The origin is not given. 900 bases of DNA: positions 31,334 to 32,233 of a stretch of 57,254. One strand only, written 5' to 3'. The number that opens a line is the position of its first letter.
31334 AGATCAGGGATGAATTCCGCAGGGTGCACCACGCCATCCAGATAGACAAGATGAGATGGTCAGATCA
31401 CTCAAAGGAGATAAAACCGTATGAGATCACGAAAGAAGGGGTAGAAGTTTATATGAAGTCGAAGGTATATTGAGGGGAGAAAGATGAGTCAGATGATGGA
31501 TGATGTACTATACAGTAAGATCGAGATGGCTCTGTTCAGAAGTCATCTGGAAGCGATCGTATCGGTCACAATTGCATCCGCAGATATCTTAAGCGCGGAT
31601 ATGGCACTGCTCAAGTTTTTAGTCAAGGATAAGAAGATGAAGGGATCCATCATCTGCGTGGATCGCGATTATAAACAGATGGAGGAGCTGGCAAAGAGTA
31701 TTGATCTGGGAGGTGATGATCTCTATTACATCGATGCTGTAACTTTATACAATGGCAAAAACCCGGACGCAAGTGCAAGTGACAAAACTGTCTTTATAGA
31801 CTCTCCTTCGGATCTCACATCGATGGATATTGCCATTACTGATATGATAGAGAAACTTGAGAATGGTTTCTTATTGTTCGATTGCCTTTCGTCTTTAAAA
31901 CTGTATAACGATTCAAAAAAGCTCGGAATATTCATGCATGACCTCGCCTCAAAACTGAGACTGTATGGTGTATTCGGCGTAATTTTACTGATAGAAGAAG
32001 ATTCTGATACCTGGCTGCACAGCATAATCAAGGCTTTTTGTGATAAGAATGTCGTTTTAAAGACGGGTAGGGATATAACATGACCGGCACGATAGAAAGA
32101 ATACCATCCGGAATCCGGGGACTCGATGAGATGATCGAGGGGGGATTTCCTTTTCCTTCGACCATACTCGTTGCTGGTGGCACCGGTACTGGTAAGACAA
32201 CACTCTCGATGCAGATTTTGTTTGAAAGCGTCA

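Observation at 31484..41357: A DUF835-like P-loop-less KaiC-type domain is the output of two REC-PAS proteins and also occurs as a stand-alone gene inside the KaiC-like operon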

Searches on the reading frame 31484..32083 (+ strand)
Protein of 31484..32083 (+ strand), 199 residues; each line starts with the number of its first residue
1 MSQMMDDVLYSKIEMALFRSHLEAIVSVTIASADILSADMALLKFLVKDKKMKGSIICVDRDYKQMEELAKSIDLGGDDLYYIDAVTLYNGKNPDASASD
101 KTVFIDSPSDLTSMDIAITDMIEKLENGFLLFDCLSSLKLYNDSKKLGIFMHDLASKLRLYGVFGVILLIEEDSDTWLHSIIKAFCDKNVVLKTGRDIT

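Call 3: search_protein_families(library=pfam, proteins=[window:31484-32083:+], max_evalue=0.1)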
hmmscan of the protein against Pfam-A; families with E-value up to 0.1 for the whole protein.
window:31484-32083:+ (199 aa): 3 families
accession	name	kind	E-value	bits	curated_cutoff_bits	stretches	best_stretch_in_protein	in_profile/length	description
PF24336.1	DUF7504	-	5.2e-08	34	27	1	67-187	46-174/179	Family of unknown function (DUF7504)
PF06745.19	ATPase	-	0.00056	19.8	26.6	1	44-170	38-163/231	KaiC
PF05763.18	DUF835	-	0.0034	17.6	33.1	1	107-172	57-121/136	Protein of unknown function (DUF835)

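Call 17: find_homologous_proteins(query=window:31484-32083:+, max_evalue=0.001)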
Query window:31484-32083:+ (199 aa): 4 proteins with E <= 0.001 among 85 candidates.
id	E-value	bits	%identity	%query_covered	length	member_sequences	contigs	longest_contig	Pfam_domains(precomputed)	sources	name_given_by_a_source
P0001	6.2e-121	419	100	100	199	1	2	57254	PF24336.2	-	-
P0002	2.5e-79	284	67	97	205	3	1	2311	PF06745.20,PF24336.2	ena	-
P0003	2.4e-76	274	66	99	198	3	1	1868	-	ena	-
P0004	5.2e-76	273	65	99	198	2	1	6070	-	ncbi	-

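Call 27: predict_structure(alignment_id=A1)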
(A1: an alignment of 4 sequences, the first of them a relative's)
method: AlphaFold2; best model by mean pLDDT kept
length: 199 residues; sequences in the alignment: 4
mean_pLDDT: 68.0   pTM: 0.68
mean pLDDT of the five models: 68.0, 64.0, 63.3, 57.9, 54.8
residues with pLDDT >= 90: 0; 70-90: 113; 50-70: 54; < 50: 32
segments of 3 or more residues with pLDDT < 50: 1-4, 20-35, 188-190, 192-199
pLDDT, mean of each block of 10 residues (from residue 1): 51 56 46 51 75 81 75 78 81 73 83 86 78 71 77 78 70 55 54 39
secondary structure, 60 per line:
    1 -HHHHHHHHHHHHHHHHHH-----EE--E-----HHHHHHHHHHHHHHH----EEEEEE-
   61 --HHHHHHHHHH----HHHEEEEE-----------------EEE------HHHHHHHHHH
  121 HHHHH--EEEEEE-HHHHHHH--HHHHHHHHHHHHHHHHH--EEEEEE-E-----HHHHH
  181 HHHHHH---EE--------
elements in order: H2-19 H35-49 E54-59 H63-72 E80-84 E102-104 H111-125 E128-133 H135-141 H144-160 E163-168 H176-186

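Call 31: search_protein_representatives(alignment_id=A1)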
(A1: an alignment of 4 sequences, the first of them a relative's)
Query: 4 sequences, 198 profile positions. Proteins with E-value up to 0.001 (for the whole library): 1453; up to 1e-10: 485; up to 1e-30: 5. The best 150 are listed.
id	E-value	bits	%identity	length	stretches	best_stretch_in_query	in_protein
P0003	5.8e-111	385.2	-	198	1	1-198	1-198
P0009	4.0e-51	189.9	-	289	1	5-192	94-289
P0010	1.9e-47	177.9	-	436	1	14-193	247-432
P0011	2.7e-32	128.4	-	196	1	8-192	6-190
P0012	1.0e-30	123.2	-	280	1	4-192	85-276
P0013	3.6e-28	114.9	-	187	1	21-190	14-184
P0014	4.1e-28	114.8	-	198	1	7-190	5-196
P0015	4.3e-27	111.4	-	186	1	25-188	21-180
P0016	4.4e-26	108.2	-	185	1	26-191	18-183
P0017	1.1e-25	106.8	-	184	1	23-190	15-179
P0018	1.7e-25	106.2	-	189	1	26-190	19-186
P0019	3.4e-25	105.3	-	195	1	11-193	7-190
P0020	7.5e-25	104.1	-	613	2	6-192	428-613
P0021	1.2e-24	103.4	-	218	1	7-190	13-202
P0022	3.8e-24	101.8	-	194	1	9-191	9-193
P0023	5.8e-24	101.2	-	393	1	24-190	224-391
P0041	1.4e-21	93.5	-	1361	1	37-190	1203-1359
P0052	1.4e-20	90.2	-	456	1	28-195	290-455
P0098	9.1e-18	81.0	-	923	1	24-190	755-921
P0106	1.3e-17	80.5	-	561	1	22-192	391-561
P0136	3.0e-16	76.1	-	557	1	38-187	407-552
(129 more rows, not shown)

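Call 32: fold_search(model_id=the predicted structure, library=pdb)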
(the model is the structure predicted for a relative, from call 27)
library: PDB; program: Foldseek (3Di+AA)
matches with E <= 10: 1616; with E <= 0.001: 171
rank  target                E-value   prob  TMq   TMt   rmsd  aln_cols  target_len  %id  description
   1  2gbl_B                4.0e-06  1.00  0.58  0.27   5.4       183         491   14  Crystal Structure of Full Length Circadian Clock Protein KaiC with Phosphorylation Sites (released 2007-01-23)
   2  8jon_A                4.2e-06  1.00  0.54  0.26   5.4       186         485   14  Structure of a synthetic circadian clock protein KaiC mutant of cyanobacteria Synechococcus elongatus PCC 7942 (released 2024-06-12)
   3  3k09_C                9.3e-06  1.00  0.57  0.26   5.3       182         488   16  Crystal structure of the phosphorylation-site mutant S431D of the KaiC circadian clock protein (released 2010-03-31)
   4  3k09_E                1.2e-05  1.00  0.56  0.26   5.2       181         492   15  Crystal structure of the phosphorylation-site mutant S431D of the KaiC circadian clock protein (released 2010-03-31)
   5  3k0f_C                1.3e-05  1.00  0.57  0.26   5.3       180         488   14  Crystal structure of the phosphorylation-site double mutant T426A/T432A of the KaiC circadian clock protein (released 2010-03-31)
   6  2gbl_C                1.5e-05  1.00  0.57  0.26   5.2       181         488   15  Crystal Structure of Full Length Circadian Clock Protein KaiC with Phosphorylation Sites (released 2007-01-23)
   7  3k0f_B                1.5e-05  1.00  0.56  0.26   5.4       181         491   15  Crystal structure of the phosphorylation-site double mutant T426A/T432A of the KaiC circadian clock protein (released 2010-03-31)
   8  3k0e_E                1.5e-05  1.00  0.58  0.27   5.3       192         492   17  Crystal structure of the phosphorylation-site mutant T426N of the KaiC circadian clock protein (released 2010-03-31)
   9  4dug_D                1.8e-05  1.00  0.58  0.26   5.2       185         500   16  Crystal Structure of Circadian Clock Protein KaiC E318A Mutant (released 2012-03-14)
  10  3k09_B                1.8e-05  1.00  0.57  0.26   5.3       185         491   15  Crystal structure of the phosphorylation-site mutant S431D of the KaiC circadian clock protein (released 2010-03-31)
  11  3k0a_D                2.0e-05  1.00  0.56  0.26   5.2       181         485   16  Crystal structure of the phosphorylation-site mutant S431A of the KaiC circadian clock protein (released 2010-03-31)
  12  2gbl_E                2.0e-05  1.00  0.55  0.25   5.4       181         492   17  Crystal Structure of Full Length Circadian Clock Protein KaiC with Phosphorylation Sites (released 2007-01-23)
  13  3s1a_E                2.0e-05  1.00  0.53  0.25   5.4       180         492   16  Crystal structure of the phosphorylation-site double mutant S431E/T432E of the KaiC circadian clock protein (released 2011-09-21)
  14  8fwj_A                2.3e-05  1.00  0.55  0.22   7.4       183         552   13  Structure of dodecameric KaiC-RS-S413E/S414E complexed with KaiB-RS solved by cryo-EM (released 2023-03-22)
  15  4dug_E                2.3e-05  1.00  0.55  0.25   5.5       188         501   16  Crystal Structure of Circadian Clock Protein KaiC E318A Mutant (released 2012-03-14)
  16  2gbl_A                2.4e-05  1.00  0.56  0.25   5.6       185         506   16  Crystal Structure of Full Length Circadian Clock Protein KaiC with Phosphorylation Sites (released 2007-01-23)
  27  2gbl_D                5.1e-05  1.00  0.56  0.26   5.2       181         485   15  Crystal Structure of Full Length Circadian Clock Protein KaiC with Phosphorylation Sites (released 2007-01-23)
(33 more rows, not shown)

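Call 34: search_protein_families(library=pfam, alignment_id=A3, max_evalue=0.01)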
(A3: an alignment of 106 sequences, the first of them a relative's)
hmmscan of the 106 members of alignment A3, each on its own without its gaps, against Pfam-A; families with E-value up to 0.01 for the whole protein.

A. member 1, P0001 (199 aa): 3 families
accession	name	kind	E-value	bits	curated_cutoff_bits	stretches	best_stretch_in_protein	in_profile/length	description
PF24336.1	DUF7504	-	5.2e-08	34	27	1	67-187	46-174/179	Family of unknown function (DUF7504)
PF06745.19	ATPase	-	0.00056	19.8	26.6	1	44-170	38-163/231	KaiC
PF05763.18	DUF835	-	0.0034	17.6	33.1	1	107-172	57-121/136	Protein of unknown function (DUF835)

B. families by the number of members that match (of 106 scanned): 33 families (the first 25 are shown)
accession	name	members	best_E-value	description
PF24336.1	DUF7504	102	1.5e-17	Family of unknown function (DUF7504)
PF06745.19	ATPase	92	5.8e-11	KaiC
PF05763.18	DUF835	63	2.7e-29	Protein of unknown function (DUF835)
PF23365.1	DUF7090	46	9.1e-10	Family of unknown function (DUF7090)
PF14938.12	SNAP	3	1.5e-30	Soluble NSF attachment protein, SNAP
PF07719.23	TPR_2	3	1.2e-16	Tetratricopeptide repeat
PF10483.15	Elong_Iki1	3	0.0018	Elongator subunit Iki1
PF13424.12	TPR_12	2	1.1e-30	Tetratricopeptide repeat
PF00515.34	TPR_1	2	2.8e-15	Tetratricopeptide repeat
PF13181.12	TPR_8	2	2.2e-14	Tetratricopeptide repeat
PF13176.12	TPR_7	2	2.4e-09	Tetratricopeptide repeat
PF13174.12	TPR_6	2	5.1e-09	Tetratricopeptide repeat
PF13432.12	TPR_16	2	1.9e-07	Tetratricopeptide repeat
PF13428.12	TPR_14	2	2.8e-05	Tetratricopeptide repeat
PF10633.15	NPCBM_assoc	1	1.3e-10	NPCBM-associated, NEW3 domain of alpha-galactosidase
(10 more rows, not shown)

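Call 37: find_encoding_contigs(protein=P0004, flank=10000, max_places=4)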
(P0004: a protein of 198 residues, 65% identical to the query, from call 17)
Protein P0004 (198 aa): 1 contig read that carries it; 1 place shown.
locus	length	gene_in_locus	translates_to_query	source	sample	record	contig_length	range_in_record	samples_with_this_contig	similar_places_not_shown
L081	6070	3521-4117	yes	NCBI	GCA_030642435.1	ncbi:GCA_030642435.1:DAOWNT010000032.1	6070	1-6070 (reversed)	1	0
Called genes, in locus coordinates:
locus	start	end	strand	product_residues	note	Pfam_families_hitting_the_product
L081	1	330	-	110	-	?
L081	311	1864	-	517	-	PF23990:PilB3_N, PF00437:T2SSE, PF23989:PilB3_C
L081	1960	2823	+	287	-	PF06745:ATPase (faint), PF23442:DUF7125 (faint)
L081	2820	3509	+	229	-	PF00154:RecA_N (weak), PF03796:DnaB_C (weak), PF06745:ATPase, PF13481:AAA_25, PF23442:DUF7125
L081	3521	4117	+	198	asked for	-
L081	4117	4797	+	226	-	PF03796:DnaB_C (weak), PF06745:ATPase, PF23442:DUF7125 (weak), PF07088:GvpD_P-loop (faint)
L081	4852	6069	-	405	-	?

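Call 38: find_encoding_contigs(protein=P0002, flank=10000, max_places=4)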
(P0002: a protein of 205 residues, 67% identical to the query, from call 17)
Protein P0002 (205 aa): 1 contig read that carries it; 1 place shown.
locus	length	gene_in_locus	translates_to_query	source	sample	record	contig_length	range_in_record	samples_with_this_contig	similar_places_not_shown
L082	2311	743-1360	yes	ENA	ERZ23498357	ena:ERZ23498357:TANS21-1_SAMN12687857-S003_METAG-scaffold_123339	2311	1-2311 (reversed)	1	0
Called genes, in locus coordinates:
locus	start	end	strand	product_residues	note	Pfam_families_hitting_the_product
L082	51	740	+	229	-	PF06745:ATPase, PF13481:AAA_25 (weak), PF23442:DUF7125, PF07088:GvpD_P-loop (faint)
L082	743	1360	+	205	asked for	PF24336:DUF7504 (weak), PF06745:ATPase (weak)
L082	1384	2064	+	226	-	PF06745:ATPase, PF23442:DUF7125, PF07088:GvpD_P-loop (faint)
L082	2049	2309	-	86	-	?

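Call 54: find_related_loci(query=A6, collection=metagenome_contigs, flank=8000)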
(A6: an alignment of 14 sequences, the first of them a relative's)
Query A6 (185 aa) in metagenome_contigs; peptide patterns used: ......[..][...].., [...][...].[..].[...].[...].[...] (x = any residue, [..] = any of these).
558 stretches matched a pattern; 525 encode a relative of the query (tblastn E <= 1e-3); the best 80 are kept; 80 distinct loci.
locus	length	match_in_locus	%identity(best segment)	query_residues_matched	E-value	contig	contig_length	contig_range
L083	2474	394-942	50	4-185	4e-58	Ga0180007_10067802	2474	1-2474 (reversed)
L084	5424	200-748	48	4-185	2e-57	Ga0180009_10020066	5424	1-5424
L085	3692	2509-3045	53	1-184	2e-56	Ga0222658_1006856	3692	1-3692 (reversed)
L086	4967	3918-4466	49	4-185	2e-56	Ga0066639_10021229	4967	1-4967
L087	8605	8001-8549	48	4-185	1e-56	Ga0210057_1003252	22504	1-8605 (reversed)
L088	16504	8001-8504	50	17-184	2e-55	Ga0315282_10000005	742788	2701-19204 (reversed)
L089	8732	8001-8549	49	4-185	4e-55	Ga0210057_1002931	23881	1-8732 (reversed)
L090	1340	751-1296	47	4-184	9e-58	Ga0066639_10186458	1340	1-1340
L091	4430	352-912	49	3-185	4e-53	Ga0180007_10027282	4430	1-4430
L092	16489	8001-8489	44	17-179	7e-53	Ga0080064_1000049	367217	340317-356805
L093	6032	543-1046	50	17-185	1e-52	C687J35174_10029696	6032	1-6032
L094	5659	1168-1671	50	17-185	1e-52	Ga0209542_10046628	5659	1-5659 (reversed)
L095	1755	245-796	43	3-185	8e-54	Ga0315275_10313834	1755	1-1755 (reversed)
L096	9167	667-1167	44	14-180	3e-52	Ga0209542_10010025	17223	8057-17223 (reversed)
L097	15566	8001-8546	45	3-185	3e-52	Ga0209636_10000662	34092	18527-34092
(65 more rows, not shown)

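Call 61: search_protein_families(library=pfam, proteins=[L081:4852-6069:-, L082:2049-2309:-, L081:1960-2823:+, L092:7950-8504:+], max_evalue=0.01)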
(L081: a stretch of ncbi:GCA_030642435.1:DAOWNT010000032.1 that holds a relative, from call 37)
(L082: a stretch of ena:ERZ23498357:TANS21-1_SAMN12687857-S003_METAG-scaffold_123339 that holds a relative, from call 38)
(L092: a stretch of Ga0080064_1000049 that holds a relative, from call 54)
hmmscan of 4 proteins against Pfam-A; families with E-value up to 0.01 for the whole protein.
L081:4852-6069:- (405 aa): 2 families
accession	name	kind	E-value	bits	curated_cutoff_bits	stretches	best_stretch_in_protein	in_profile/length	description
PF02896.24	PEP-utilizers_C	-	2.3e-85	286.7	22.8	1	103-389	14-291/293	PEP-utilising enzyme, PEP-binding domain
PF00391.29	PEP-utilizers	-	3.1e-31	107.2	23.1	1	10-80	2-72/72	PEP-utilising enzyme, mobile domain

L082:2049-2309:- (86 aa): 1 family
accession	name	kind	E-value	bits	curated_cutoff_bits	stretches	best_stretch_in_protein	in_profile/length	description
PF05763.18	DUF835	-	2.5e-22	79.5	33.1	1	4-79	61-136/136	Protein of unknown function (DUF835)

L081:1960-2823:+ (287 aa): 5 families
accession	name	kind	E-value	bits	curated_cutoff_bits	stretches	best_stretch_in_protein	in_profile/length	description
PF06745.19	ATPase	-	1.8e-07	31.2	26.6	1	13-43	2-32/231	KaiC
PF05625.17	PAXNEB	-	0.00024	20.7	28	1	14-38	21-45/366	PAXNEB protein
PF08423.17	Rad51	-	0.0056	16.4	22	0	13-53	9-49/244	Rad51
PF13481.12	AAA_25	-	0.0059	16.7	27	0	10-42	13-45/195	AAA domain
PF23442.1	DUF7125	-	0.0069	16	29.1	0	13-41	5-33/207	Family of unknown function (DUF7125)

L092:7950-8504:+ (185 aa): 4 families
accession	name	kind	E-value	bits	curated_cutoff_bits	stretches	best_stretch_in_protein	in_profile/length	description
PF24336.1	DUF7504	-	4e-09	37.6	27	1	47-184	32-178/179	Family of unknown function (DUF7504)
PF06745.19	ATPase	-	1.5e-06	28.2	26.6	1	43-171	46-172/231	KaiC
PF23365.1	DUF7090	-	0.0053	16.9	27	1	65-180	63-177/192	Family of unknown function (DUF7090)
PF05763.18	DUF835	-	0.0081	16.4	33.1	0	98-166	57-122/136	Protein of unknown function (DUF835)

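Call 70: search_solved_structures(query=A4, max_evalue=1)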
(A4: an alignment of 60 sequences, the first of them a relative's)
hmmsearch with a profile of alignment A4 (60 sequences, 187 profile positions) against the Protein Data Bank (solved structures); distinct sequences matched with E-value up to 1: 7.
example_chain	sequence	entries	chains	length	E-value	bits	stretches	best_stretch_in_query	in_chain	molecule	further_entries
8zn5_B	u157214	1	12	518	2.5e-05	27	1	102-165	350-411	KaiC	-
4yds_A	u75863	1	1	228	0.0025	20.5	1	119-186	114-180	Flagella-related protein H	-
8va1_A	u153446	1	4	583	0.25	13.9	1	10-76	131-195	Teichoic acid ribitol-phosphate polymerase TarL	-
6xu6_AR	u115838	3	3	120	0.32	13.6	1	139-171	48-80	40S ribosomal protein S17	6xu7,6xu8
4v6w_AR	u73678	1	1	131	0.4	13.3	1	139-171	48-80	40S ribosomal protein S17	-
9e5c_6u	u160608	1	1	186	0.54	12.8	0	87-128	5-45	Centrin, putative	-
6z2c_A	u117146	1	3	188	0.85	12.2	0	13-72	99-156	Neutrophil gelatinase-associated lipocalin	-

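Call 71: search_protein_families(library=ncbifam, proteins=[window:31484-32083:+], max_evalue=0.001)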
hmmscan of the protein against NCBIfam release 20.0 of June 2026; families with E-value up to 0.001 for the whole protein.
window:31484-32083:+ (199 aa): 0 families
